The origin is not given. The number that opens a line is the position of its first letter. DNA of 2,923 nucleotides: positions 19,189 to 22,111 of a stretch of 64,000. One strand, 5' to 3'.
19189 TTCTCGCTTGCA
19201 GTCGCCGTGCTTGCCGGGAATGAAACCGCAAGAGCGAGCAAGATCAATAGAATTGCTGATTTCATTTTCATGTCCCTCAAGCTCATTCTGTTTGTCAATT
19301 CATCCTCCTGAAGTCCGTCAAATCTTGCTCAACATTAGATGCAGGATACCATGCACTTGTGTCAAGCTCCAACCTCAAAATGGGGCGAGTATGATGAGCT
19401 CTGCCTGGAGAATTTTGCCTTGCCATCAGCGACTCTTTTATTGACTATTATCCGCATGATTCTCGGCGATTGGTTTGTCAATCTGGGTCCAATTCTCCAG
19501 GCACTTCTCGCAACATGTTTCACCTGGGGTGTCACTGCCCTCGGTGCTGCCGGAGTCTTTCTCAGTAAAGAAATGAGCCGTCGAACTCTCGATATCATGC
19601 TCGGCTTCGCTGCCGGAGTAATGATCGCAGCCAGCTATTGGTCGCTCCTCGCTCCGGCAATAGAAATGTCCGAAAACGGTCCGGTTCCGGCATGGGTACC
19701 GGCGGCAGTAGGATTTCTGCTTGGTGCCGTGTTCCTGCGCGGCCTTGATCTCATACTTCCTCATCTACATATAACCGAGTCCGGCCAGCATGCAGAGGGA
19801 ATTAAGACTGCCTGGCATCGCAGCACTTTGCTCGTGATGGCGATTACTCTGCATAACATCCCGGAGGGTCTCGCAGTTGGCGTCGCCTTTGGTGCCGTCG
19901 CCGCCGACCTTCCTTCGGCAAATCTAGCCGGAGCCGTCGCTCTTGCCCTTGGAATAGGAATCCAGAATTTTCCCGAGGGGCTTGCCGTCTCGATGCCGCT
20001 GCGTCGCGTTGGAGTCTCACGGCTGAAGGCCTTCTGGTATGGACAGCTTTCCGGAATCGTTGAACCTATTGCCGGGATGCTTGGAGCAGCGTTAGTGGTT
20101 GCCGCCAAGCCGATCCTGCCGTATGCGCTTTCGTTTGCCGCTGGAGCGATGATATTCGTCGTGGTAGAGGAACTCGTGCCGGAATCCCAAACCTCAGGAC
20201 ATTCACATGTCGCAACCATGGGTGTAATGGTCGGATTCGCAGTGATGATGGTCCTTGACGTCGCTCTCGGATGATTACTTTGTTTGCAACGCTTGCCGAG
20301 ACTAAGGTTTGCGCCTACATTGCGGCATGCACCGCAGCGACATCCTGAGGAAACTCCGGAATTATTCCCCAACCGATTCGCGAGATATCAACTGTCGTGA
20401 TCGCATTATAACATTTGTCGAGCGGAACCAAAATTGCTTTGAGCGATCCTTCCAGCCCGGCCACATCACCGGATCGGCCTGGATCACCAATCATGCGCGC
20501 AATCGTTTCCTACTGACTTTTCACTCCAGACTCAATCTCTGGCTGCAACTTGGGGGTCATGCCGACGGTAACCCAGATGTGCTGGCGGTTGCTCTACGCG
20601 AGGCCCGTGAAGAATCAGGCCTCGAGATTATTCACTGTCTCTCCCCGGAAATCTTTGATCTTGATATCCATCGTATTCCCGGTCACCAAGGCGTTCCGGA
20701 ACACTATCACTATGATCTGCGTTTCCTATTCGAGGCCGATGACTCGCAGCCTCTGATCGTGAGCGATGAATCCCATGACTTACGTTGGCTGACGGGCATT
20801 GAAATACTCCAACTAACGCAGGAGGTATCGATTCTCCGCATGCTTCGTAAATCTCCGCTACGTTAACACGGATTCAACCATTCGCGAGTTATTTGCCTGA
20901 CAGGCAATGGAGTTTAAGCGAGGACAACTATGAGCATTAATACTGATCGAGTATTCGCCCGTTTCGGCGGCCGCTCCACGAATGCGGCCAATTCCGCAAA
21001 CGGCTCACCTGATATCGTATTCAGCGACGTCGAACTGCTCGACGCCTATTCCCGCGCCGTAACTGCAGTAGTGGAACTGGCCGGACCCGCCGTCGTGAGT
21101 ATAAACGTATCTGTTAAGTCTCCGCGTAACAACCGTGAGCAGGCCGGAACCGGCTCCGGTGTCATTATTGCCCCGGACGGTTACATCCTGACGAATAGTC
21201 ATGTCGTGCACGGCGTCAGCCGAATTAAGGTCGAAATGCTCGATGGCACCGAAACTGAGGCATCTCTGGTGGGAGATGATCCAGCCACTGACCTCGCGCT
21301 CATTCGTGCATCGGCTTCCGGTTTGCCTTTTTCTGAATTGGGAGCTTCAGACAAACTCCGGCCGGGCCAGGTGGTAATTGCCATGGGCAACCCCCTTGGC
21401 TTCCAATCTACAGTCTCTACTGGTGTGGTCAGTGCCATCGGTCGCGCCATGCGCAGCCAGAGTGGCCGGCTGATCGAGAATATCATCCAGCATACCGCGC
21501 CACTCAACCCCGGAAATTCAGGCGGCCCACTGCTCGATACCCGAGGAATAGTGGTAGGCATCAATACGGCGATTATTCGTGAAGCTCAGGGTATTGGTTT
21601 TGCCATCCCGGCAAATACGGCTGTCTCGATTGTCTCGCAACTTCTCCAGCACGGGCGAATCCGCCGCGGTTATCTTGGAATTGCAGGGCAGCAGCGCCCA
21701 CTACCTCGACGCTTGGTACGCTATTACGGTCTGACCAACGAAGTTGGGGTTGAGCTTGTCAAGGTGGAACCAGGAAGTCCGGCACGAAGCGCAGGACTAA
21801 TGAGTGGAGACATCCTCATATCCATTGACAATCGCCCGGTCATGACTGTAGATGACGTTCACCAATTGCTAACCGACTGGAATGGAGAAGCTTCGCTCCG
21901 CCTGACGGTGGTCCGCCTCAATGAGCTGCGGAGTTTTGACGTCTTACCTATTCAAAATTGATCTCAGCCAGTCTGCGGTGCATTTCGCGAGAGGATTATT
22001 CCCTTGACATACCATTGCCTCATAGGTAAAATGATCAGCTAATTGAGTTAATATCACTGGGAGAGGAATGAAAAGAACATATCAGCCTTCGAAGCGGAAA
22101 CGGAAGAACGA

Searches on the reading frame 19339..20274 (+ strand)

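Call 7: search_protein_families(library=pfam, proteins=[window:19339-20274:+])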
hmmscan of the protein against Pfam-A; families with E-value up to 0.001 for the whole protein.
window:19339-20274:+ (311 aa): 1 family
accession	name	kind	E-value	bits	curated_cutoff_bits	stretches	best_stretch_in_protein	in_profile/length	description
PF02535.28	Zip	-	3.2e-25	89.5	35.1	2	148-306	167-322/323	ZIP Zinc transporter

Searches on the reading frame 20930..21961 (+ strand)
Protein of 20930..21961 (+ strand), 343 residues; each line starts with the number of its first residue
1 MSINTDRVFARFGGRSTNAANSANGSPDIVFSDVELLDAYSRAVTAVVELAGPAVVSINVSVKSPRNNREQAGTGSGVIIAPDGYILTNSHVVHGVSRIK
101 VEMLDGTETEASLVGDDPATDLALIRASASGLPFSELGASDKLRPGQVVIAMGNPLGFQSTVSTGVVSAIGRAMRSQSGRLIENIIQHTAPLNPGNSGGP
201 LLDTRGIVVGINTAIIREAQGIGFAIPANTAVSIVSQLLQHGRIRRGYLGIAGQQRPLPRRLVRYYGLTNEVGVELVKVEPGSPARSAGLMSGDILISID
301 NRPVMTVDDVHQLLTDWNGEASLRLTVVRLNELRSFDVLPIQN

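Call 7: search_protein_families(library=pfam, proteins=[window:20930-21961:+])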
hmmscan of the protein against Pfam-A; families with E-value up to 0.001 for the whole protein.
window:20930-21961:+ (343 aa): 5 families
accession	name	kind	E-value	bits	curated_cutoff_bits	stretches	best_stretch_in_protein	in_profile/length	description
PF13365.12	Trypsin_2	-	6e-34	118.3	27.6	1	75-211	1-144/144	Trypsin-like peptidase domain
PF00089.32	Trypsin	-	1.1e-16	61.7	20.6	1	72-233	24-218/220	Trypsin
PF17820.7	PDZ_6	-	6.2e-12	45.5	27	1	278-329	4-54/54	PDZ domain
PF13180.12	PDZ_2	-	4.7e-09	36.8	27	1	265-338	12-78/80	PDZ domain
PF00595.29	PDZ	-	2.7e-06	28.1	23.2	1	245-327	8-80/81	PDZ domain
